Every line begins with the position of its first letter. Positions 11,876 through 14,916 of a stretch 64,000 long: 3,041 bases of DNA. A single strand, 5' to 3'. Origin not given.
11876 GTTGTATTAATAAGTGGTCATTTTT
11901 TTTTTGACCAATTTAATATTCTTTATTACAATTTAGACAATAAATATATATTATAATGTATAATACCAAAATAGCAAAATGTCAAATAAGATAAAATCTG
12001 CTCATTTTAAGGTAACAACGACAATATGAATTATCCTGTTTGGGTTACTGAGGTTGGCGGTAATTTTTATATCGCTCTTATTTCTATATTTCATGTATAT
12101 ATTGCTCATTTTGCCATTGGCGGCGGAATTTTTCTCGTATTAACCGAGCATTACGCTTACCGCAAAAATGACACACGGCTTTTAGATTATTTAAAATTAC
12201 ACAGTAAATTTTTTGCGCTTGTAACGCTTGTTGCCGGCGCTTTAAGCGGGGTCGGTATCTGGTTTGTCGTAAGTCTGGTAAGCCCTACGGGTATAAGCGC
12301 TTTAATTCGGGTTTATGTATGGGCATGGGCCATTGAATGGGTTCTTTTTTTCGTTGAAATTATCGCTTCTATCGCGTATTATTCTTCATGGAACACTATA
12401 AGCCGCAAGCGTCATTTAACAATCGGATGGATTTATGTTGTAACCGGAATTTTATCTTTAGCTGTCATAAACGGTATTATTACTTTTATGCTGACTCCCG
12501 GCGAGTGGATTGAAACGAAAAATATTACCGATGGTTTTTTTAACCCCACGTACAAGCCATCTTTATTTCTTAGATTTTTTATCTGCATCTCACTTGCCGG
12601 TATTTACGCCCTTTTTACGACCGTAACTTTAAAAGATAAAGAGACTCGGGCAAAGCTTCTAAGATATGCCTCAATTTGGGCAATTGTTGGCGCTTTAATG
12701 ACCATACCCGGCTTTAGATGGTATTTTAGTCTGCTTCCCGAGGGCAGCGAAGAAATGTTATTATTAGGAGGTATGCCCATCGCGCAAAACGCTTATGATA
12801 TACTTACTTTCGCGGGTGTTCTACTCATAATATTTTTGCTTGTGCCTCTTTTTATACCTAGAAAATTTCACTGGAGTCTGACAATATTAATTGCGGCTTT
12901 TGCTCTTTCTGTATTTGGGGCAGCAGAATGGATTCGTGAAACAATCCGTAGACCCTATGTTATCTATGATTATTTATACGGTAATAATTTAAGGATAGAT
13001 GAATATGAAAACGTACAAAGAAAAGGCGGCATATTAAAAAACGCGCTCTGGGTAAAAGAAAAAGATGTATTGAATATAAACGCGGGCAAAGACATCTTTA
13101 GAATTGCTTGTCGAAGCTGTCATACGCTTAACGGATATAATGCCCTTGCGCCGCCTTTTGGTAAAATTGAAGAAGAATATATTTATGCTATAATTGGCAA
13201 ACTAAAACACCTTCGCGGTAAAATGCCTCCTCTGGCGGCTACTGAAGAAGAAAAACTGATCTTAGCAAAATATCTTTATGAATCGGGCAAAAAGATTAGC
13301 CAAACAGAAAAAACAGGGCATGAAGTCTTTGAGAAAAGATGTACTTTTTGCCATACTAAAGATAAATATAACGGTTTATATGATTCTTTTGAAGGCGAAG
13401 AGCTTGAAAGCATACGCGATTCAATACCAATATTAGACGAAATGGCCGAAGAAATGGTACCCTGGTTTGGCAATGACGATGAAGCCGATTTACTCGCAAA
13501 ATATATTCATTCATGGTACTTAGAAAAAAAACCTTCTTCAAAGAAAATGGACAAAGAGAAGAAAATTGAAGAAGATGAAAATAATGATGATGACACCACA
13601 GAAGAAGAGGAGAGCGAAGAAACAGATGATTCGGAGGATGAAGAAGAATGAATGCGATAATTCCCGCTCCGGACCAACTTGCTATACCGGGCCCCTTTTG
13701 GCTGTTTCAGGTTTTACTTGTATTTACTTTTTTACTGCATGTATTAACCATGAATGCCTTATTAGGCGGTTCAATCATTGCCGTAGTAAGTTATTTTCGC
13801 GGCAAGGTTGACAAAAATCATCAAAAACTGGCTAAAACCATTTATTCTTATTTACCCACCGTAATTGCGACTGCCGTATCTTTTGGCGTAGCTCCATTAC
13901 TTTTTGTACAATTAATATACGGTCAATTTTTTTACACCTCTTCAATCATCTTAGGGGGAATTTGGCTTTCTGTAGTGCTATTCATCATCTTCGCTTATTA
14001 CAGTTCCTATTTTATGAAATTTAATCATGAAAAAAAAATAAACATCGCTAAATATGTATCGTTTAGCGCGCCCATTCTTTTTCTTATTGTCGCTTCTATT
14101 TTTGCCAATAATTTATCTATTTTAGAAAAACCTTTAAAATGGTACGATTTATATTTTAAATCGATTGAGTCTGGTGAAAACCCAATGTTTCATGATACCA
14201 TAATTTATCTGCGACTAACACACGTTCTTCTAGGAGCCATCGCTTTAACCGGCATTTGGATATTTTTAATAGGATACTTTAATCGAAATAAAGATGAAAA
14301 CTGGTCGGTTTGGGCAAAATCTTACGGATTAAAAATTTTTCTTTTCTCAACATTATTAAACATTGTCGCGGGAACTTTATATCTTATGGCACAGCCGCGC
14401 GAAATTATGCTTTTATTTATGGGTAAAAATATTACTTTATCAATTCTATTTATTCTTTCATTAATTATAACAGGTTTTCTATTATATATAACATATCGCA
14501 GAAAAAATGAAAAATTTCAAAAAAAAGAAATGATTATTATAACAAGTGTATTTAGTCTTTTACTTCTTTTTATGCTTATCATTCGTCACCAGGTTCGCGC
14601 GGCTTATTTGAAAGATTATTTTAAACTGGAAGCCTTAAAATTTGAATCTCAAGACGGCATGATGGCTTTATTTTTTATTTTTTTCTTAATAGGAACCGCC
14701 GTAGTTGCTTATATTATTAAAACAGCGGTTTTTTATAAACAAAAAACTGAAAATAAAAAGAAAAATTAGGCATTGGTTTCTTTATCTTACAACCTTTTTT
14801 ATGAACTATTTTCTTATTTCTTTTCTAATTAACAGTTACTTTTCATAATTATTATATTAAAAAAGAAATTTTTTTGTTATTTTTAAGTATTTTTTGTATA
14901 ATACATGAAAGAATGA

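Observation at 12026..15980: CydA-like membrane haem protein fused to a dihaem cytochrome c, with a coupled membrane partner, next to cytochrome c peroxidase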

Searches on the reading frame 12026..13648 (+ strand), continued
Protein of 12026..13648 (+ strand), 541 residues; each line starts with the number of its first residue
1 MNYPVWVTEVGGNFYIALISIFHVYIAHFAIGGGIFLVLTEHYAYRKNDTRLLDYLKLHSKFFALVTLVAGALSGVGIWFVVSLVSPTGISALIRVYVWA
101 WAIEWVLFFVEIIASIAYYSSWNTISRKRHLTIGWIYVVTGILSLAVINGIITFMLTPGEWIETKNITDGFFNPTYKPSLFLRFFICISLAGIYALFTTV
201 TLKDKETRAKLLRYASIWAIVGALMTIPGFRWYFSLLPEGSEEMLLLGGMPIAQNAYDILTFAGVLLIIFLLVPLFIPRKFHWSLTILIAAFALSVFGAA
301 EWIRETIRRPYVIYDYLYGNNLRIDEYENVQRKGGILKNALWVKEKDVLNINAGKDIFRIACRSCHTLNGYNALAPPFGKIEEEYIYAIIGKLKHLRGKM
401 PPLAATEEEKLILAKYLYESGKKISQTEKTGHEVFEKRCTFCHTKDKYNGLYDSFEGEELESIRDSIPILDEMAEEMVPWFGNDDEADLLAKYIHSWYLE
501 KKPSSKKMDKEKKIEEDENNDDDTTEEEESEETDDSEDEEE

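Call 31: fold_search(model_id=the predicted structure, library=pdb)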
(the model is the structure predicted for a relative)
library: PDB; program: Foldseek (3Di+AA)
matches with E <= 10: 170; with E <= 0.001: 9
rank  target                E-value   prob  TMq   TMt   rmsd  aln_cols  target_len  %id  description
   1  5doq_A                8.1e-07  1.00  0.48  0.59   5.4       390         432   16  The structure of bd oxidase from Geobacillus thermodenitrificans (released 2016-05-04)
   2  9r2g_A                5.6e-06  1.00  0.48  0.67   3.8       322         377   16  Cytochrome bd II oxidase qOR-2 type from Mycobacterium smegmatis (released 2026-03-04)
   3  7oy2_C                1.2e-05  1.00  0.46  0.53   6.5       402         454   14  High resolution structure of cytochrome bd-II oxidase from E. coli (released 2021-12-15)
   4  8b4o_A                1.6e-05  1.00  0.45  0.53   5.0       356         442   13  Cryo-EM structure of cytochrome bd oxidase from C. glutamicum (released 2022-12-28)
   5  7nkz_A                1.7e-05  1.00  0.43  0.50   6.5       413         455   12  Cryo-EM structure of the cytochrome bd oxidase from M. tuberculosis at 2.5 A resolution (released 2021-09-22)
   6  7ose_A                2.5e-05  1.00  0.45  0.48   6.0       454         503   12  cytochrome bd-II type oxidase with bound aurachin D (released 2021-11-17)
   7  6rx4_A                3.3e-05  1.00  0.44  0.50   8.3       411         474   13  THE STRUCTURE OF BD OXIDASE FROM ESCHERICHIA COLI (released 2019-11-20)
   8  9fka_A                3.4e-05  1.00  0.44  0.51   5.4       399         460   13  Cryo-EM structure of the reduced cytochrome bd oxidase from M. tuberculosis (released 2025-02-12)
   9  7d5i_A                3.4e-05  1.00  0.42  0.50   6.7       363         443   17  Structure of Mycobacterium smegmatis bd complex in the apo-form. (released 2021-06-23)
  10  5doq_B                4.7e-03  1.00  0.39  0.59   5.6       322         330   16  The structure of bd oxidase from Geobacillus thermodenitrificans (released 2016-05-04)
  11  9r2g_D                7.3e-03  1.00  0.42  0.65   4.4       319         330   16  Cytochrome bd II oxidase qOR-2 type from Mycobacterium smegmatis (released 2026-03-04)
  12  7ose_B                1.8e-02  1.00  0.36  0.49   6.2       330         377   12  cytochrome bd-II type oxidase with bound aurachin D (released 2021-11-17)
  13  6rko_B                2.0e-02  1.00  0.36  0.49   6.7       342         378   14  Cryo-EM structure of the E. coli cytochrome bd-I oxidase at 2.68 A resolution (released 2019-10-16)
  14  7oy2_B                2.5e-02  1.00  0.32  0.43   7.5       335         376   14  High resolution structure of cytochrome bd-II oxidase from E. coli (released 2021-12-15)
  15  8b4o_B                8.7e-02  1.00  0.36  0.55   5.6       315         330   11  Cryo-EM structure of cytochrome bd oxidase from C. glutamicum (released 2022-12-28)
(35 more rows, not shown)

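Call 45: find_encoding_contigs(protein=P0007, flank=8000, max_places=2)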
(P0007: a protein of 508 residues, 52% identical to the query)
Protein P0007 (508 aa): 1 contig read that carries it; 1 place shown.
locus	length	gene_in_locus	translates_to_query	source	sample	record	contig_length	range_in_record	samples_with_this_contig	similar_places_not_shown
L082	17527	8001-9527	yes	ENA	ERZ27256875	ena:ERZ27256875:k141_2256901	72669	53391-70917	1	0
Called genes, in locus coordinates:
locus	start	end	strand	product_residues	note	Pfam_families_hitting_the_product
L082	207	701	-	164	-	-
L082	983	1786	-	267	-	PF00149:Metallophos, PF12850:Metallophos_2 (faint)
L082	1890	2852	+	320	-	PF00850:Hist_deacetyl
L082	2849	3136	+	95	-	PF09656:PGPGW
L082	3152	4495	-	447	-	PF03446:NAD_binding_2 (faint), PF03721:UDPG_MGDP_dh_N, PF00984:UDPG_MGDP_dh, PF03720:UDPG_MGDP_dh_C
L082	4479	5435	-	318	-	PF01073:3Beta_HSD, PF01370:Epimerase, PF02719:Polysacc_synt_2 (weak), PF04321:RmlD_sub_bind, PF16363:GDP_Man_Dehyd, PF07993:NAD_binding_4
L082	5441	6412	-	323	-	PF01370:Epimerase, PF04321:RmlD_sub_bind, PF16363:GDP_Man_Dehyd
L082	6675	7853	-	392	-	-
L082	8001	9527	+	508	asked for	PF01654:Cyt_bd_oxida_I, PF13442:Cytochrome_CBB3 (weak)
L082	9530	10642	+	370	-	-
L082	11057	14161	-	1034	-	PF00873:ACR_tran, PF02355:SecD_SecF_C (faint)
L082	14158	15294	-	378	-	PF25954:Beta-barrel_RND_2, PF25967:RND-MFP_C, PF25975:CzcB_C, PF25989:YknX_C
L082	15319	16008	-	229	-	PF02683:DsbD_TM, PF13386:DsbD_2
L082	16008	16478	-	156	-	-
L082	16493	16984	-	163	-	-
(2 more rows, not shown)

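Call 46: find_encoding_contigs(protein=P0017, flank=8000, max_places=2)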
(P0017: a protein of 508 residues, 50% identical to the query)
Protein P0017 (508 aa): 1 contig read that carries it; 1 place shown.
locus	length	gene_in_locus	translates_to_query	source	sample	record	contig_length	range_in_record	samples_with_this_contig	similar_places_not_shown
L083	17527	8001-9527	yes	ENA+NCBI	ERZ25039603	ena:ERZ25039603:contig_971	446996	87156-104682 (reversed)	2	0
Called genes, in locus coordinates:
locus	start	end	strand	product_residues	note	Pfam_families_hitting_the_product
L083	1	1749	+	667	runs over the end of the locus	PF22745:Nlig-Ia, PF01653:DNA_ligase_aden, PF03120:OB_DNA_ligase, PF14520:HHH_5 (faint), PF12826:HHH_2, PF00533:BRCT, PF12738:PTCB-BRCT (weak)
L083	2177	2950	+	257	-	PF00481:PP2C, PF13672:PP2C_2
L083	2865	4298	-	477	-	PF12704:MacB_PCD, PF02687:FtsX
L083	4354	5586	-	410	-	PF12704:MacB_PCD, PF02687:FtsX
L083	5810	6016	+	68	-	-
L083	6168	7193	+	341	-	PF01073:3Beta_HSD, PF01370:Epimerase, PF02719:Polysacc_synt_2, PF04321:RmlD_sub_bind (weak), PF16363:GDP_Man_Dehyd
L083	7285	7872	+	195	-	PF14522:Cytochrome_C7 (faint), PF13435:Cytochrome_C554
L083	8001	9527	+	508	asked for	PF01654:Cyt_bd_oxida_I, PF13442:Cytochrome_CBB3 (weak)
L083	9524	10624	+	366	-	-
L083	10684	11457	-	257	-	PF13344:Hydrolase_6, PF00702:Hydrolase, PF13419:HAD_2 (weak), PF13242:Hydrolase_like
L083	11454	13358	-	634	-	PF13428:TPR_14 (faint), PF13424:TPR_12, PF13424:TPR_12, PF00515:TPR_1 (weak), PF17874:TPR_MalT (weak), PF13374:TPR_10 (weak), PF13424:TPR_12, PF02518:HATPase_c, +11 more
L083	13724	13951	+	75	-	-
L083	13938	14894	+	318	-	PF01425:Amidase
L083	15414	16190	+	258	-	PF00106:adh_short, PF13561:adh_short_C2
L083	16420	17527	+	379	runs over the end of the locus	PF12706:Lactamase_B_2 (faint)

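Call 47: find_encoding_contigs(protein=P0005, flank=8000, max_places=2)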
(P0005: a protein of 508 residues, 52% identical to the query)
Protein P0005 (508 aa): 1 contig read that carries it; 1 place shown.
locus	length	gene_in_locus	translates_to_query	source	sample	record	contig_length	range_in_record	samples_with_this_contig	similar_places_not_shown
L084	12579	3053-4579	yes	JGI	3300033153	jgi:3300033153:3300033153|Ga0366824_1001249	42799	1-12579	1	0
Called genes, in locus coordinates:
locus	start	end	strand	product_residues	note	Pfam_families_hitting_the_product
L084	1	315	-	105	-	?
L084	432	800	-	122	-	PF12833:HTH_18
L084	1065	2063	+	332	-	PF01381:HTH_3, PF12844:HTH_19, PF13443:HTH_26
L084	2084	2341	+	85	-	-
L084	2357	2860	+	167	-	-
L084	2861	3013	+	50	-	-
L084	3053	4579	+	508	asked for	PF01654:Cyt_bd_oxida_I, PF13442:Cytochrome_CBB3 (weak)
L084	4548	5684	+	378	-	-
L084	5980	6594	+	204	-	PF00440:TetR_N, PF08359:TetR_C_4, PF17935:TetR_C_27 (faint), PF13977:TetR_C_6, PF16925:TetR_C_13 (faint), PF17932:TetR_C_24 (faint)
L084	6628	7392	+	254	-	PF07044:DUF1329 (faint), PF17131:TP_0789-like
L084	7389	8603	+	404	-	-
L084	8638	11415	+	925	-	PF03176:MMPL, PF02460:Patched (weak)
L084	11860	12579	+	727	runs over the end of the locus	PF06452:CBM9_1, PF19313:DUF5916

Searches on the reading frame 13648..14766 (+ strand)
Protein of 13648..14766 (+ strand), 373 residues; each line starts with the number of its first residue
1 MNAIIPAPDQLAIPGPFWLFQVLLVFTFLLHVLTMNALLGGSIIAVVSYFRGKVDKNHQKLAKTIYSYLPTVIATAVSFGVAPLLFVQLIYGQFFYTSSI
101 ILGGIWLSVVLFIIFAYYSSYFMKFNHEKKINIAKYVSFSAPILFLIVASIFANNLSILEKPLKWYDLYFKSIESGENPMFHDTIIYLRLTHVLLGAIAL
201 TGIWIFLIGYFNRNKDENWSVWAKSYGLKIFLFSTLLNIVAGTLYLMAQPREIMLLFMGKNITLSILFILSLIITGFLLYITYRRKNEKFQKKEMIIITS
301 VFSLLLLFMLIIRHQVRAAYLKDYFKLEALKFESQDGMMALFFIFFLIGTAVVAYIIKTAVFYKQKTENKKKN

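Call 3: search_protein_families(library=pfam, proteins=[window:13648-14766:+], max_evalue=1)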
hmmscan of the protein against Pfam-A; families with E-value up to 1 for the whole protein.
window:13648-14766:+ (373 aa): 1 family
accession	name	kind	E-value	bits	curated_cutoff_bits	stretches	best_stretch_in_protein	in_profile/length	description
PF05961.16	Chordopox_A13L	-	0.016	15.9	24.1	1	262-292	2-32/69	Chordopoxvirus A13L protein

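Call 4: search_protein_families(library=ncbifam, proteins=[window:13648-14766:+], max_evalue=1)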
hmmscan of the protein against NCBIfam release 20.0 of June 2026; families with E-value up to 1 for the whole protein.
window:13648-14766:+ (373 aa): 0 families

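Call 9: find_homologous_proteins(query=window:13648-14766:+, max_evalue=0.001)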
Query window:13648-14766:+ (373 aa): 311 proteins with E <= 0.001 among 8000 candidates; the best 120 are listed.
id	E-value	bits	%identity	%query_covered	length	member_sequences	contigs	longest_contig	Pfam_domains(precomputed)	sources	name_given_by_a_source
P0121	3.0e-234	795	100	100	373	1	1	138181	-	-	-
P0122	1.6e-82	296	39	96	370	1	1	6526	-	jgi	jgi:hypothetical protein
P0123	6.0e-82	294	40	98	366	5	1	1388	-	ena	-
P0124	1.2e-79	287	37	99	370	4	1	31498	-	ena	-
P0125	2.3e-66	243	36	99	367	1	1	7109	-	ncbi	-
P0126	2.2e-65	240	34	95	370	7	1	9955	-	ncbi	ncbi:hypothetical protein [Caldithrix abyssi]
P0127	7.5e-61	225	35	91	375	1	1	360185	-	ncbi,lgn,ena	-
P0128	1.9e-60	223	35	97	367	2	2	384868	-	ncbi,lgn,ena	ncbi:MAG: hypothetical protein WBW16_10550 [Bacteroidota bacterium]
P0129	3.2e-60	223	36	93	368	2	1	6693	-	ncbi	-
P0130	5.0e-60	222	35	99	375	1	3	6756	-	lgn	-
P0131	8.0e-60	221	33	96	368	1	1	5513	-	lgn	-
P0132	1.4e-59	221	35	99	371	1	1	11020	-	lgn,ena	-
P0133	1.8e-59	220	32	98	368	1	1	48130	-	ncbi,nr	ncbi:MAG: hypothetical protein ALAOOOJD_02986 [bacterium]|nr:hypothetical protein [bacterium]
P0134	5.2e-59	219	33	98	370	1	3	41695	-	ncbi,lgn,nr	ncbi:MAG: hypothetical protein ONB44_19550 [candidate division KSB1 bacterium]|nr:hypothetical prote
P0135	5.7e-59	219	33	96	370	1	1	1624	-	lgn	-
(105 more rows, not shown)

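Call 36: predict_structure(alignment_id=A2)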
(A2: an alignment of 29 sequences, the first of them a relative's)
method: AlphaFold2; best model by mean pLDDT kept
length: 373 residues; sequences in the alignment: 29
mean_pLDDT: 84.1   pTM: 0.83
mean pLDDT of the five models: 84.1, 84.0, 82.8, 82.0, 81.8
residues with pLDDT >= 90: 177; 70-90: 126; 50-70: 68; < 50: 2
segments of 3 or more residues with pLDDT < 50: none
pLDDT, mean of each block of 10 residues (from residue 1): 54 72 84 94 97 95 95 89 70 55 76 93 85 90 94 76 64 62 83 96 96 91 96 97 92 92 96 97 85 91 94 85 70 71 81 85 79 66
secondary structure, 60 per line:
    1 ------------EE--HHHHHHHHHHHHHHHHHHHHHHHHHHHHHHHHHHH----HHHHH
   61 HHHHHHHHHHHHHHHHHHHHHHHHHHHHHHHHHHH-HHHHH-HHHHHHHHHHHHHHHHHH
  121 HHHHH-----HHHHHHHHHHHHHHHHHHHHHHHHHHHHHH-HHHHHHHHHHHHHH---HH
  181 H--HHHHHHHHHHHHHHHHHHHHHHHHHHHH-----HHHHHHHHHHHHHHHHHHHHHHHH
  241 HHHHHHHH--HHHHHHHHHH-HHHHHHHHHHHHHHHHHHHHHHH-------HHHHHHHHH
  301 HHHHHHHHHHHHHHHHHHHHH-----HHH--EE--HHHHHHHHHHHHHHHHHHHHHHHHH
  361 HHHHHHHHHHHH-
elements in order: H17-51 H56-95 H97-101 H103-125 H131-160 H162-175 H184-211 H217-248 H251-260 H262-284 H292-321 H336-372

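Call 40: fold_search(model_id=the predicted structure, library=pdb)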
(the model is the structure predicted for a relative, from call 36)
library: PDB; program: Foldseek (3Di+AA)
matches with E <= 10: 193; with E <= 0.001: 3
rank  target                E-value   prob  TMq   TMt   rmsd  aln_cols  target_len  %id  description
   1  7oy2_C                4.6e-04  1.00  0.49  0.41  19.1       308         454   12  High resolution structure of cytochrome bd-II oxidase from E. coli (released 2021-12-15)
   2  5doq_A                5.7e-04  1.00  0.66  0.58   6.6       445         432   14  The structure of bd oxidase from Geobacillus thermodenitrificans (released 2016-05-04)
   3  8b4o_A                6.4e-04  1.00  0.57  0.50   5.8       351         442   11  Cryo-EM structure of cytochrome bd oxidase from C. glutamicum (released 2022-12-28)
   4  9r2g_A                1.3e-03  1.00  0.65  0.64   5.2       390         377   11  Cytochrome bd II oxidase qOR-2 type from Mycobacterium smegmatis (released 2026-03-04)
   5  7ose_A                2.0e-03  1.00  0.47  0.36   4.5       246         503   12  cytochrome bd-II type oxidase with bound aurachin D (released 2021-11-17)
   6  6rx4_A                2.9e-03  1.00  0.51  0.41  18.9       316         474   11  THE STRUCTURE OF BD OXIDASE FROM ESCHERICHIA COLI (released 2019-11-20)
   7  7nkz_A                3.0e-03  1.00  0.49  0.41   4.9       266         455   13  Cryo-EM structure of the cytochrome bd oxidase from M. tuberculosis at 2.5 A resolution (released 2021-09-22)
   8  6rko_A                3.0e-03  1.00  0.59  0.51   8.5       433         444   12  Cryo-EM structure of the E. coli cytochrome bd-I oxidase at 2.68 A resolution (released 2019-10-16)
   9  5doq_B                3.3e-03  1.00  0.55  0.60   6.2       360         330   13  The structure of bd oxidase from Geobacillus thermodenitrificans (released 2016-05-04)
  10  7d5i_A                3.9e-03  1.00  0.59  0.51   6.6       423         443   11  Structure of Mycobacterium smegmatis bd complex in the apo-form. (released 2021-06-23)
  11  7oy2_B                1.6e-02  1.00  0.47  0.47   8.2       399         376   12  High resolution structure of cytochrome bd-II oxidase from E. coli (released 2021-12-15)
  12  9r2g_D                7.2e-02  1.00  0.58  0.64   5.3       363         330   11  Cytochrome bd II oxidase qOR-2 type from Mycobacterium smegmatis (released 2026-03-04)
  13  6rko_B                8.9e-02  0.99  0.46  0.46   8.2       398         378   10  Cryo-EM structure of the E. coli cytochrome bd-I oxidase at 2.68 A resolution (released 2019-10-16)
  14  8glt_0                9.0e-01  0.14  0.15  0.17  24.1       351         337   10  Backbone model of de novo-designed chlorophyll-binding nanocage O32-15 (released 2024-03-27)
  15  6f0k_C                1.0e+00  0.54  0.39  0.34  16.1       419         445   10  Alternative complex III (released 2018-05-09)
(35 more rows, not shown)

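Call 66: search_protein_representatives(alignment_id=A2)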
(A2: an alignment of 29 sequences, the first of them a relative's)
Query: 29 sequences, 371 profile positions. Proteins with E-value up to 0.001 (for the whole library): 2736; up to 1e-10: 1816; up to 1e-30: 793. The best 150 are listed.
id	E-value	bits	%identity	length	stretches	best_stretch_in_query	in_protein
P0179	6.2e-155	532.0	-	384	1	1-368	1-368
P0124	8.6e-145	498.7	-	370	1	5-368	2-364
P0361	3.4e-136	470.4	-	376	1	5-365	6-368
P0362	3.6e-132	457.1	-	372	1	2-367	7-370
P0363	2.7e-131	454.3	-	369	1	1-367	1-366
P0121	4.4e-129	447.0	-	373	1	4-370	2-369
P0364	1.5e-127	441.9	-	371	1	6-360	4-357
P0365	2.1e-125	434.9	-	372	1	3-365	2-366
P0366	6.0e-125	433.4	-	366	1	6-366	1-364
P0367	1.4e-124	432.2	-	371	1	1-366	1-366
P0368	2.4e-122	424.8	-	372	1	5-366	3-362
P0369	3.1e-118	411.3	-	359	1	5-366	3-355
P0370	1.1e-117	409.5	-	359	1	6-365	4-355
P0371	2.8e-116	404.8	-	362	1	1-365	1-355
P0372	5.1e-116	404.0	-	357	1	4-367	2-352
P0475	2.2e-93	329.5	-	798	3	5-362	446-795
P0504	3.5e-88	312.4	-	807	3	1-360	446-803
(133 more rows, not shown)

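Call 68: list_cluster_members(proteins=[P0475, P0504])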
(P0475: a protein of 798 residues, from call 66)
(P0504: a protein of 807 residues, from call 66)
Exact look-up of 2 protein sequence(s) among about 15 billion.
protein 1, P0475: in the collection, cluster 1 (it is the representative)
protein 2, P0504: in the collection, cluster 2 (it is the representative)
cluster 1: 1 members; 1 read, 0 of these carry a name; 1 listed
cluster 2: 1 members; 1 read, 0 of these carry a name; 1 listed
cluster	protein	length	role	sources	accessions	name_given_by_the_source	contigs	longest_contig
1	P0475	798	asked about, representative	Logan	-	-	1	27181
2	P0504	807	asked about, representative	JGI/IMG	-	-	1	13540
